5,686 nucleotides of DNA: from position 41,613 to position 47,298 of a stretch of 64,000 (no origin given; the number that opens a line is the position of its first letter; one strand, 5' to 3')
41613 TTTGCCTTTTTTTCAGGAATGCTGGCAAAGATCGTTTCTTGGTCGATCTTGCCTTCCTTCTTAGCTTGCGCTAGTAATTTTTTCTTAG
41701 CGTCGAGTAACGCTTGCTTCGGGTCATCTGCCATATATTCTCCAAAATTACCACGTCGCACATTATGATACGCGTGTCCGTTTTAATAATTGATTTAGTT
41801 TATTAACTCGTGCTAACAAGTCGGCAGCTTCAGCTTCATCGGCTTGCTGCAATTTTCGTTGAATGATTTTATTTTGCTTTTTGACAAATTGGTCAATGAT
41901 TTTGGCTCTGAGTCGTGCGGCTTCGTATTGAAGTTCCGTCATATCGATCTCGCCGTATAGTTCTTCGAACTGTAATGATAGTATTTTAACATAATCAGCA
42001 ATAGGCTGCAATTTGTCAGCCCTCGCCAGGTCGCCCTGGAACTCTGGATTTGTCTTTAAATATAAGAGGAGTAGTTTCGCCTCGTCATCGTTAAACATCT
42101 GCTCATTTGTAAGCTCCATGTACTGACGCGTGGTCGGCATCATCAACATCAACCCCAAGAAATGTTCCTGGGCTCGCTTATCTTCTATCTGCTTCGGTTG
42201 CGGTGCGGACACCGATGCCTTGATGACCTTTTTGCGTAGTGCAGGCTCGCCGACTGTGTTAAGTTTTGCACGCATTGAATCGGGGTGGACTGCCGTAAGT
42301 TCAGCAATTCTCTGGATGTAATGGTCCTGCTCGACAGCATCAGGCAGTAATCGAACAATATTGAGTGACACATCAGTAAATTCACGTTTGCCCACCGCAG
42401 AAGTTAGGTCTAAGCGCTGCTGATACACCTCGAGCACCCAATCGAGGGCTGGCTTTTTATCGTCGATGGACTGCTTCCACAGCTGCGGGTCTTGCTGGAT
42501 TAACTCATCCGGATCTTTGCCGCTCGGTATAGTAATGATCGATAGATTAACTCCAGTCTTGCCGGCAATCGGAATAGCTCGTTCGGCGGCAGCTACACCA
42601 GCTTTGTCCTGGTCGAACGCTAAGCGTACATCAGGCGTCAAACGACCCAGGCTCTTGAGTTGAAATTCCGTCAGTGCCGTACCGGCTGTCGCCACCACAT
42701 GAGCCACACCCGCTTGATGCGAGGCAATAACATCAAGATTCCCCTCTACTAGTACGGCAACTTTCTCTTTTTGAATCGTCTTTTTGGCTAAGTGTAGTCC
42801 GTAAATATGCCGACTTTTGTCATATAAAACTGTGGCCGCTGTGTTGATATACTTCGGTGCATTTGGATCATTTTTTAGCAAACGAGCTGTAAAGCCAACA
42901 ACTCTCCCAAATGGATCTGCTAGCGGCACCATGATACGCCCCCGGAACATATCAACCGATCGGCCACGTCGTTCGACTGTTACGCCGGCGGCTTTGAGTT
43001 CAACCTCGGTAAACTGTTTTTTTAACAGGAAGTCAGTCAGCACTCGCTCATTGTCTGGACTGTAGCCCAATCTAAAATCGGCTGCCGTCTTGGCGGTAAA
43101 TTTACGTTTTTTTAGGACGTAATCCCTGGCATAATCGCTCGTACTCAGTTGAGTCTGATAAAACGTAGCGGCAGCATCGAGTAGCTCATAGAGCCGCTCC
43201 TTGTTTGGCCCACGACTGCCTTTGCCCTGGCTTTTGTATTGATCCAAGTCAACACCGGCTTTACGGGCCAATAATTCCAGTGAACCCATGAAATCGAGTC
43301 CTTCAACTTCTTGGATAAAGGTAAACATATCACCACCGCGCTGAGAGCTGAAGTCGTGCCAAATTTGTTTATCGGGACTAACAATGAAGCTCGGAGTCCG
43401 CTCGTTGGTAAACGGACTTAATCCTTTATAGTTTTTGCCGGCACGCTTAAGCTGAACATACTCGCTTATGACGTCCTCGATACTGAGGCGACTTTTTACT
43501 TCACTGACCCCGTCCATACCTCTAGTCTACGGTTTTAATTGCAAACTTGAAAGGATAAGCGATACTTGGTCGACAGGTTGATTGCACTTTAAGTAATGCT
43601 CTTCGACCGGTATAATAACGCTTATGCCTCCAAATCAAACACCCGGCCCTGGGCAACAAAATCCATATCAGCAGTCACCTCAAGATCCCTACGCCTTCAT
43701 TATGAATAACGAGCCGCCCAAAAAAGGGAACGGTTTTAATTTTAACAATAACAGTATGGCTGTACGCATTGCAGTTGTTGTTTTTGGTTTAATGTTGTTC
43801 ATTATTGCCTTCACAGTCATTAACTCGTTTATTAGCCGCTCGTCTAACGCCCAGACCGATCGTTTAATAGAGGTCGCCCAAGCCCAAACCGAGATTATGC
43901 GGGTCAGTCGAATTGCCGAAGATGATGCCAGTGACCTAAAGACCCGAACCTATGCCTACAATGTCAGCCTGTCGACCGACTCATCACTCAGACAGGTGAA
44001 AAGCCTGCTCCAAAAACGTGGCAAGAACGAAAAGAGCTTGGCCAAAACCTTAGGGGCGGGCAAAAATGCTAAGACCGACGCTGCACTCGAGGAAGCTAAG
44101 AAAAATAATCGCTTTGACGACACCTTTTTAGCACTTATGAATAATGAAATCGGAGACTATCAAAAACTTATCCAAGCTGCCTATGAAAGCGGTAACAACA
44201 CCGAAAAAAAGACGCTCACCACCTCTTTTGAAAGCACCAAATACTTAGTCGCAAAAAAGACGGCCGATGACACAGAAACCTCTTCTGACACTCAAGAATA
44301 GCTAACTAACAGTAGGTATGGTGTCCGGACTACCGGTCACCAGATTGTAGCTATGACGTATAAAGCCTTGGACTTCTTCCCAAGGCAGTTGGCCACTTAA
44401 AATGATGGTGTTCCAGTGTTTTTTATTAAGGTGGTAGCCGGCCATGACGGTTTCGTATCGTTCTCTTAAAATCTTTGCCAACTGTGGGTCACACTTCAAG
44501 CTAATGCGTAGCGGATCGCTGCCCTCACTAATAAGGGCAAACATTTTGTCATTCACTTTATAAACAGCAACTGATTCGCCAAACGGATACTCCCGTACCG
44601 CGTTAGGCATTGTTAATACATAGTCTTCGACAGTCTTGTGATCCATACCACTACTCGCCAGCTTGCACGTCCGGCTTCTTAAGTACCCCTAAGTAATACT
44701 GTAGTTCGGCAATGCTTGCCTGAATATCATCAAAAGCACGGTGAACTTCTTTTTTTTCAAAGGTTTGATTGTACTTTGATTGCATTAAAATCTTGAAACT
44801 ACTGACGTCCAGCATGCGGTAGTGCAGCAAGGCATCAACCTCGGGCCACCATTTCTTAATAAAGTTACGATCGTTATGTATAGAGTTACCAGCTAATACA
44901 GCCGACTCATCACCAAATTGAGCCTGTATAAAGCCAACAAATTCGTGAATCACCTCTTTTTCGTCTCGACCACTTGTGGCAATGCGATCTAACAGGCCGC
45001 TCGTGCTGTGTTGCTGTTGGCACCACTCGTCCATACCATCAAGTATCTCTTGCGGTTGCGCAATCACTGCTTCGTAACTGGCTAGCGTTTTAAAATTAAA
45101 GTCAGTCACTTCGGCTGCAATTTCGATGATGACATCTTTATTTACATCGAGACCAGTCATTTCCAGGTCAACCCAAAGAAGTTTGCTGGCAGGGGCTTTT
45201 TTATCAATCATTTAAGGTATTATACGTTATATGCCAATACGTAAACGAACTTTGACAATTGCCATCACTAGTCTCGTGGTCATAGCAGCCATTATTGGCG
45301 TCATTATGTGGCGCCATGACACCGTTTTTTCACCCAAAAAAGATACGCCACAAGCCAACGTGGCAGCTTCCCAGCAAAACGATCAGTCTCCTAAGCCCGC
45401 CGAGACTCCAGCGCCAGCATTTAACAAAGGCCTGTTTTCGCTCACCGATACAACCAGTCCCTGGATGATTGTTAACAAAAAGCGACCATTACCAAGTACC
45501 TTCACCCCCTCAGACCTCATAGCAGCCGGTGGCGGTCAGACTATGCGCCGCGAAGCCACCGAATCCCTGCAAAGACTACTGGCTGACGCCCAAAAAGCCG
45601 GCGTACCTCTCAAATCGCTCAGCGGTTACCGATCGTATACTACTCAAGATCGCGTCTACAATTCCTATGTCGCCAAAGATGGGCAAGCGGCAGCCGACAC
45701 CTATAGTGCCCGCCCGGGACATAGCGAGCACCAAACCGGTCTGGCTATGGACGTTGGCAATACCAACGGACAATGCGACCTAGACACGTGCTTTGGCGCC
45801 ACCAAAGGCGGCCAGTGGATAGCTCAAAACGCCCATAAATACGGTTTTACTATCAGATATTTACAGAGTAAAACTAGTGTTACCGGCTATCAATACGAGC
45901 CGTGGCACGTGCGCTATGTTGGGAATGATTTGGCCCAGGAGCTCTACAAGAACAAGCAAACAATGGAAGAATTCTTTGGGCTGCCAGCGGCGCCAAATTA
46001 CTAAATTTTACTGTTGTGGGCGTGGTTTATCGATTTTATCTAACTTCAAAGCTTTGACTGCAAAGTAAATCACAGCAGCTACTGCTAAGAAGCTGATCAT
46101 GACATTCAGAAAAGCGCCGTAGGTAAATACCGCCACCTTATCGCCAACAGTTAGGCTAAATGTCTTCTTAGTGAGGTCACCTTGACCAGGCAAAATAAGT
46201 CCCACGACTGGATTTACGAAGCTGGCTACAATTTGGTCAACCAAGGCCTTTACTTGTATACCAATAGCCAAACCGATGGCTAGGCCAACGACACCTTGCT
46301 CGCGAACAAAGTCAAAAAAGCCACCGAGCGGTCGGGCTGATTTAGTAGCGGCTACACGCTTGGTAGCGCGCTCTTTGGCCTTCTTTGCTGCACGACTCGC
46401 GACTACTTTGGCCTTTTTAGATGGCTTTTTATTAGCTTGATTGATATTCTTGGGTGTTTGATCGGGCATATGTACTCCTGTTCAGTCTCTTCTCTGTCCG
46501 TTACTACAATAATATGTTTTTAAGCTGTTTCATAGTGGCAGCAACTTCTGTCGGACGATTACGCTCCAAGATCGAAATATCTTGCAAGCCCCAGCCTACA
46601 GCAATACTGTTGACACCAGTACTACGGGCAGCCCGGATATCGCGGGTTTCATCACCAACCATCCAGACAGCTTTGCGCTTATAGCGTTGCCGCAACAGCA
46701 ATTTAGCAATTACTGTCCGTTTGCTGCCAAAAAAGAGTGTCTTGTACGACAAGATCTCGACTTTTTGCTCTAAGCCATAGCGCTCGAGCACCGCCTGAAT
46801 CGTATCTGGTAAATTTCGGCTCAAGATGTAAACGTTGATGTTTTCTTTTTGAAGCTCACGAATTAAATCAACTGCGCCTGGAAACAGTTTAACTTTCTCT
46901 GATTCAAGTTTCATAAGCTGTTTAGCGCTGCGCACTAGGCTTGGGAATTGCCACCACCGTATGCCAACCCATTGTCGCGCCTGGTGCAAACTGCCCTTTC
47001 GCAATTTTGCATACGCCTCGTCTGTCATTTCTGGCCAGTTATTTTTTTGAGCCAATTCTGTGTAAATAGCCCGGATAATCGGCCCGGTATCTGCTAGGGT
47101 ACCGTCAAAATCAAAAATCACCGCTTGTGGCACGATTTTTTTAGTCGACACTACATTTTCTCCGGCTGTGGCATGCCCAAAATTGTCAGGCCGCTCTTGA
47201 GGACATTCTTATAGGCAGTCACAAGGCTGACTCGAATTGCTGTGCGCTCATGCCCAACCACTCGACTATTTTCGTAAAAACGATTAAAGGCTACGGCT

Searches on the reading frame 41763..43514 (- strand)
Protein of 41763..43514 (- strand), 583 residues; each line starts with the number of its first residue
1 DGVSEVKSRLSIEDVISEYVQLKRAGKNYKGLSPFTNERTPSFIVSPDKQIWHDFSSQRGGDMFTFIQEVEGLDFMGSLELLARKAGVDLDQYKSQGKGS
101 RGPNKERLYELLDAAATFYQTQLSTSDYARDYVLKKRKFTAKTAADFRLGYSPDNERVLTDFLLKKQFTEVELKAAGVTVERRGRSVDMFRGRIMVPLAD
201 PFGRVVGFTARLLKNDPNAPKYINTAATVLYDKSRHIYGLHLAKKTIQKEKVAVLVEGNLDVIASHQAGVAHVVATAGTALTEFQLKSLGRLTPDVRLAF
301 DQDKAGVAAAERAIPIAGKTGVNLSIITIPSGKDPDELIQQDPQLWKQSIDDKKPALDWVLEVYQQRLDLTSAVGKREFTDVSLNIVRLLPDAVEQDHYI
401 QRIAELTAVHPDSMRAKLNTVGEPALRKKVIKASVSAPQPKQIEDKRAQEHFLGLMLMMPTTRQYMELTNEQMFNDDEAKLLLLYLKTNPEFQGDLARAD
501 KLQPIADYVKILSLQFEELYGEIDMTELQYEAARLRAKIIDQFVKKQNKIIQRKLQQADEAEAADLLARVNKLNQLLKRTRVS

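Call 70: search_protein_families(library=pfam, proteins=[window:41763-43514:-], max_evalue=0.001)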
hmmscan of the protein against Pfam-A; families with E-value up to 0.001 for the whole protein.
window:41763-43514:- (583 aa): 7 families
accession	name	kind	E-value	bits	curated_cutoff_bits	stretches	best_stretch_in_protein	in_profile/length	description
PF08275.17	DNAG_N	-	3.4e-32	111.7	26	1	118-244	1-128/128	DNA primase catalytic core, N-terminal domain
PF01807.25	Zn_ribbon_DnaG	-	5.1e-27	94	24.9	1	3-92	6-95/98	CHC2 zinc finger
PF13155.12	Toprim_2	-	1.8e-20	73.5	22.1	1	254-339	1-88/88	Toprim-like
PF13662.12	Toprim_4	-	1.7e-13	51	25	1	252-327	2-84/85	Toprim domain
PF10410.14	DnaB_bind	-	5.9e-10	39.7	20.6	1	358-408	2-52/56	DnaB-helicase binding domain of primase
PF01751.28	Toprim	-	3e-07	31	23.1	1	253-319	2-86/96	Toprim domain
PF13362.12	Toprim_3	-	4.4e-06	27.5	27.2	1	254-341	3-91/95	Toprim domain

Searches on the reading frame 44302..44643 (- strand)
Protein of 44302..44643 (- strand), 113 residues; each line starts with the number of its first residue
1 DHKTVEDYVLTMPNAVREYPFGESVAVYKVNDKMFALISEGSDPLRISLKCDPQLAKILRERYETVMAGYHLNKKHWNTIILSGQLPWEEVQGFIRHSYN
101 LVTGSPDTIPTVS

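Call 70: search_protein_families(library=pfam, proteins=[window:44302-44643:-], max_evalue=0.001)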
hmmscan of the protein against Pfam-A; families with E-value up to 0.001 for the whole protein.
window:44302-44643:- (113 aa): 1 family
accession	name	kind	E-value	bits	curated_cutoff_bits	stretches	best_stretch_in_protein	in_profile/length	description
PF04237.18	YjbR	-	9e-29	100.4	30.1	1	10-101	1-88/88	YjbR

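Call 90: search_protein_families(library=ncbifam, proteins=[window:44302-44643:-], max_evalue=0.001)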
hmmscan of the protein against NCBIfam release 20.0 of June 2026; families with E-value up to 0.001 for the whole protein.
window:44302-44643:- (113 aa): 1 family
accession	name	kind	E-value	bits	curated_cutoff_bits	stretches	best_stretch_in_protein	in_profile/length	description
NF007603.0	PRK10250.1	equivalog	3.4e-17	62.8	183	1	2-103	7-108/122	MmcQ/YjbR family DNA-binding protein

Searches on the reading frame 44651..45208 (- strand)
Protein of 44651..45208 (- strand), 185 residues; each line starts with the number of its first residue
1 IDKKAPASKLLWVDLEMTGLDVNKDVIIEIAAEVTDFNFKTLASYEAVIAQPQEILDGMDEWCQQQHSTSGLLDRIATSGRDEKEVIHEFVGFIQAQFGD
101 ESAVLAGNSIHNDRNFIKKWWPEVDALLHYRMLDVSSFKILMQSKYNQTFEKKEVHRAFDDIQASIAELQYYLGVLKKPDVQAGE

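Call 70: search_protein_families(library=pfam, proteins=[window:44651-45208:-], max_evalue=0.001)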
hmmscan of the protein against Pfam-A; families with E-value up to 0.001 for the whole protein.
window:44651-45208:- (185 aa): 1 family
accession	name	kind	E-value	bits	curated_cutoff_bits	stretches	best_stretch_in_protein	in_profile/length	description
PF00929.31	RNase_T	-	2.8e-24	87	24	1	11-168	1-163/164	Exonuclease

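Call 90: search_protein_families(library=ncbifam, proteins=[window:44651-45208:-], max_evalue=0.001)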
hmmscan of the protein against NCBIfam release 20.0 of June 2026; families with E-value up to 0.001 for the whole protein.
window:44651-45208:- (185 aa): 6 families
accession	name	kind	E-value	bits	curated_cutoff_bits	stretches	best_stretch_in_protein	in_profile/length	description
NF003765.0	PRK05359.1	equivalog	7e-56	188.7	106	1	7-176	5-178/189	oligoribonuclease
NF004964.0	PRK06310.1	equivalog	3.4e-06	26.6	236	1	10-93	9-98/250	DNA polymerase III subunit epsilon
NF006615.0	PRK09182.1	subfamily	1.6e-05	23.8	207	1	6-173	48-211/307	3'-5' exonuclease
NF006601.0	PRK09145.1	equivalog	2.6e-05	23.7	189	1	5-164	26-171/207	3'-5' exonuclease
NF004963.0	PRK06309.1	equivalog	0.0005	19.8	245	0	9-51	3-47/232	DNA polymerase III subunit epsilon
TIGR01405.1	polC_Gram_pos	equivalog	0.00072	17.3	1043.45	1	13-164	194-342/1211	DNA polymerase III subunit alpha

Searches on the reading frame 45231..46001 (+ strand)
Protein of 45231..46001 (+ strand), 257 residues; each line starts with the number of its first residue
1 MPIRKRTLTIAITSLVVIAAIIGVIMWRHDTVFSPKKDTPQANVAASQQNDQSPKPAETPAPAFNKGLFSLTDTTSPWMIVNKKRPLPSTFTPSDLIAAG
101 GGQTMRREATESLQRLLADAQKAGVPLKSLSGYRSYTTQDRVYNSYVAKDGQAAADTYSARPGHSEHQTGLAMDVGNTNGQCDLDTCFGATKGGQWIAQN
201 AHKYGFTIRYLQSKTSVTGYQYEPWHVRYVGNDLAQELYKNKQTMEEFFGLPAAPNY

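Call 70: search_protein_families(library=pfam, proteins=[window:45231-46001:+], max_evalue=0.001)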
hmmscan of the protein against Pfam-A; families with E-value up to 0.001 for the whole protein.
window:45231-46001:+ (257 aa): 1 family
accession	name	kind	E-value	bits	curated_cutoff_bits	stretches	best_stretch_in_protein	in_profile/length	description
PF02557.22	VanY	-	1.5e-45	154.7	25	1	104-231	3-131/132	D-alanyl-D-alanine carboxypeptidase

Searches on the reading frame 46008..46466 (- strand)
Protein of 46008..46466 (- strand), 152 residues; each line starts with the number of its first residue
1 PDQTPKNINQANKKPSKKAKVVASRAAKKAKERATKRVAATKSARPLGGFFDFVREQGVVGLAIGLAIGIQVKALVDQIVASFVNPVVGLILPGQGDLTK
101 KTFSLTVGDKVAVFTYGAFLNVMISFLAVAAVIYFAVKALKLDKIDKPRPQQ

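Call 70: search_protein_families(library=pfam, proteins=[window:46008-46466:-], max_evalue=0.001)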
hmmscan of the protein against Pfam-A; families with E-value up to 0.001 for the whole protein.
window:46008-46466:- (152 aa): 1 family
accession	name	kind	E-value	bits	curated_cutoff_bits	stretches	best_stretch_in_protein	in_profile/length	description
PF01741.23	MscL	-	3e-17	63.6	27.4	1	49-144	4-97/123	Large-conductance mechanosensitive channel, MscL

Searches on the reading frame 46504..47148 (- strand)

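Call 70: search_protein_families(library=pfam, proteins=[window:46504-47148:-], max_evalue=0.001)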
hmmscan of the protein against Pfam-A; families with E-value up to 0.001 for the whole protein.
window:46504-47148:- (214 aa): 6 families
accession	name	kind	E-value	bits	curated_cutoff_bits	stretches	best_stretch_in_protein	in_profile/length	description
PF13419.12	HAD_2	-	4.9e-30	105.4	23.8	1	10-184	1-178/178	Haloacid dehalogenase-like hydrolase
PF00702.32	Hydrolase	-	2.7e-20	74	26.4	1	8-176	2-189/191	haloacid dehalogenase-like hydrolase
PF12710.13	HAD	-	2.3e-12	48.1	27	1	10-175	1-189/189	haloacid dehalogenase-like hydrolase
PF13242.12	Hydrolase_like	-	5.8e-08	33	22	1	155-208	18-74/75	HAD-hyrolase-like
PF12689.13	Acid_PPase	-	1.8e-07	31.6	27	1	77-189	35-155/169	Acid Phosphatase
PF13344.12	Hydrolase_6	-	9.7e-05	22.8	27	0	87-168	14-90/101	Haloacid dehalogenase-like hydrolase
